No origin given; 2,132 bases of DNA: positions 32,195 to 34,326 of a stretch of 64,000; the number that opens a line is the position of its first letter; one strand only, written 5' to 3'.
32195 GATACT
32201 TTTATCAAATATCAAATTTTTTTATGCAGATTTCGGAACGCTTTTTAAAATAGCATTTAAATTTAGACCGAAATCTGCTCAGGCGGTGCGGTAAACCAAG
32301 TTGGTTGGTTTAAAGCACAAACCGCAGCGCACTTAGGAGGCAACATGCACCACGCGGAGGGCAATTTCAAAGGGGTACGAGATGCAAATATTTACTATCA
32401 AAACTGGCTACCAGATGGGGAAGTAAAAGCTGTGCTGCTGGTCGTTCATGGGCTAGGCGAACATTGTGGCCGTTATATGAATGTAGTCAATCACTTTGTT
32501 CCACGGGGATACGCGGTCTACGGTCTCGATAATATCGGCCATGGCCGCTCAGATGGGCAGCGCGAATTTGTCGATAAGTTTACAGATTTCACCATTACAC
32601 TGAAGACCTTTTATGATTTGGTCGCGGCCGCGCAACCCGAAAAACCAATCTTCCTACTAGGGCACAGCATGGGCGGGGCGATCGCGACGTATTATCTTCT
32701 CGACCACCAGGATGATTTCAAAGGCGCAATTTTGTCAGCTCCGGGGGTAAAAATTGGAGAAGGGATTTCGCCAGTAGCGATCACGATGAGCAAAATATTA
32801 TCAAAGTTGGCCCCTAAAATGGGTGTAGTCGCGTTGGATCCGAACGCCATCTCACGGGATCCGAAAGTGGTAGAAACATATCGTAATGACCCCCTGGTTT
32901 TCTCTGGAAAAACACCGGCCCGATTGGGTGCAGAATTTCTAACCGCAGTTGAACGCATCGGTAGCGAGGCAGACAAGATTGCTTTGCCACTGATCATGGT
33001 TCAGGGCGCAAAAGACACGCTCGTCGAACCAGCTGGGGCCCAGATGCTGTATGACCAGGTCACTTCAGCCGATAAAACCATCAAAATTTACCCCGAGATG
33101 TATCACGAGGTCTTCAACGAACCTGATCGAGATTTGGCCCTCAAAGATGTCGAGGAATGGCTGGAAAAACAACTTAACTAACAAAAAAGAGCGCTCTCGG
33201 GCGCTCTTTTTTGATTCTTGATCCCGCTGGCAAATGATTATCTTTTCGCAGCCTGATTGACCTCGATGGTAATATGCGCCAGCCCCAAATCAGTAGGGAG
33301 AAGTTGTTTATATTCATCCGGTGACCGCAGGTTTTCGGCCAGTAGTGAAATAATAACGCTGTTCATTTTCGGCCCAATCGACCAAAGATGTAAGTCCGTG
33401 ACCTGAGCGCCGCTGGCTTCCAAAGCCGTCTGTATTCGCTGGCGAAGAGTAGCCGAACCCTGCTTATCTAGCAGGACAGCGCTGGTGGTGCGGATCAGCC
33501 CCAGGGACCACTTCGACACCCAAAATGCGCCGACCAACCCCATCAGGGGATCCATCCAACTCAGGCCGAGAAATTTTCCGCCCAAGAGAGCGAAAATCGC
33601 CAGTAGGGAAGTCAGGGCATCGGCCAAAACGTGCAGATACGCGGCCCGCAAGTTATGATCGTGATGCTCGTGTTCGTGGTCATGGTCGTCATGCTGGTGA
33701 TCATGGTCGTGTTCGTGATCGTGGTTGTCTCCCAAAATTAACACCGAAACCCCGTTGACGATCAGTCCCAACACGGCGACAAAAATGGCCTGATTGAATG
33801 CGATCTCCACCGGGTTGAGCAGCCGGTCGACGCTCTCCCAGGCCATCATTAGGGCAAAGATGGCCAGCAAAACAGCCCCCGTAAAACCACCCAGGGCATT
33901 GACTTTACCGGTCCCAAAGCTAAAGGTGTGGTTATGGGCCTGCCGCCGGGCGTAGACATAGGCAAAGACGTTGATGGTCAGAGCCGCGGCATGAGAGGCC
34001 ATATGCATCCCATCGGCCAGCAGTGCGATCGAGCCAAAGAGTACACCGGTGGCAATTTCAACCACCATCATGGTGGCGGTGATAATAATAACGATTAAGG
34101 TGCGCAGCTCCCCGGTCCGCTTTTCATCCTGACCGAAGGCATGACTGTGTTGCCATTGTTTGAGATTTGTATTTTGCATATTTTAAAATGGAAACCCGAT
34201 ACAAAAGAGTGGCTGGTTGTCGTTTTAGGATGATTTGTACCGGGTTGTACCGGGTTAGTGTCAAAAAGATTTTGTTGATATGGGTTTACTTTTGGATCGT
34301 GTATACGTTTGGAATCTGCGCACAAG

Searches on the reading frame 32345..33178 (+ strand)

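Call 11: search_protein_families(library=pfam, proteins=[window:32345-33178:+])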
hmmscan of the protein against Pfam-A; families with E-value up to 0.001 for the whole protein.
window:32345-33178:+ (278 aa): 12 families
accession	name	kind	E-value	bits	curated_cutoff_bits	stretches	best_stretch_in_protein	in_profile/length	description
PF12146.15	Hydrolase_4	-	8e-80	268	27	1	26-261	2-239/239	Serine aminopeptidase, S33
PF00561.26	Abhydrolase_1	-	5.1e-21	75.9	25.8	1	30-183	2-131/245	alpha/beta hydrolase fold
PF12697.13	Abhydrolase_6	-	9e-13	49.8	26.3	1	31-257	1-207/217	Alpha/beta hydrolase family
PF00326.27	Peptidase_S9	-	7.2e-07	29.4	22.6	0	80-134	46-98/213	Prolyl oligopeptidase family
PF20408.4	Abhydrolase_11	-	3.4e-06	27.4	27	1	28-130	2-104/193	Alpha/beta hydrolase domain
PF05448.18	AXE1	-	3.4e-06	26.5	21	0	209-259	259-308/321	Acetyl xylan esterase (AXE1)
PF02129.25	Peptidase_S15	-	2.6e-05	24.5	23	0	44-243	46-251/262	X-Pro dipeptidyl-peptidase (S15 family)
PF02230.22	Abhydrolase_2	-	0.00014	22.2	23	0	93-129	98-134/217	Phospholipase/Carboxylesterase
PF03959.19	FSH1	-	0.00022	21.4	21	1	81-244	84-191/211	Serine hydrolase (FSH1)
PF00756.26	Esterase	-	0.00027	21.2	22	1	87-135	100-150/251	Putative esterase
PF01738.24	DLH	-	0.00041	20.4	21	0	206-262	136-194/217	Dienelactone hydrolase family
PF02450.21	LCAT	-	0.00053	19.8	21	1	81-123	103-144/392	Lecithin:cholesterol acyltransferase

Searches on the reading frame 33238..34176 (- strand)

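Call 11: search_protein_families(library=pfam, proteins=[window:33238-34176:-])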
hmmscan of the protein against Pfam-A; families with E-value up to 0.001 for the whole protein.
window:33238-34176:- (312 aa): 1 family
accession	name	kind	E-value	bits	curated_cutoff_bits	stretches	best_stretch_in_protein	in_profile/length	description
PF01545.26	Cation_efflux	-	3.7e-35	121.9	26.6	1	27-236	2-198/198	Cation efflux family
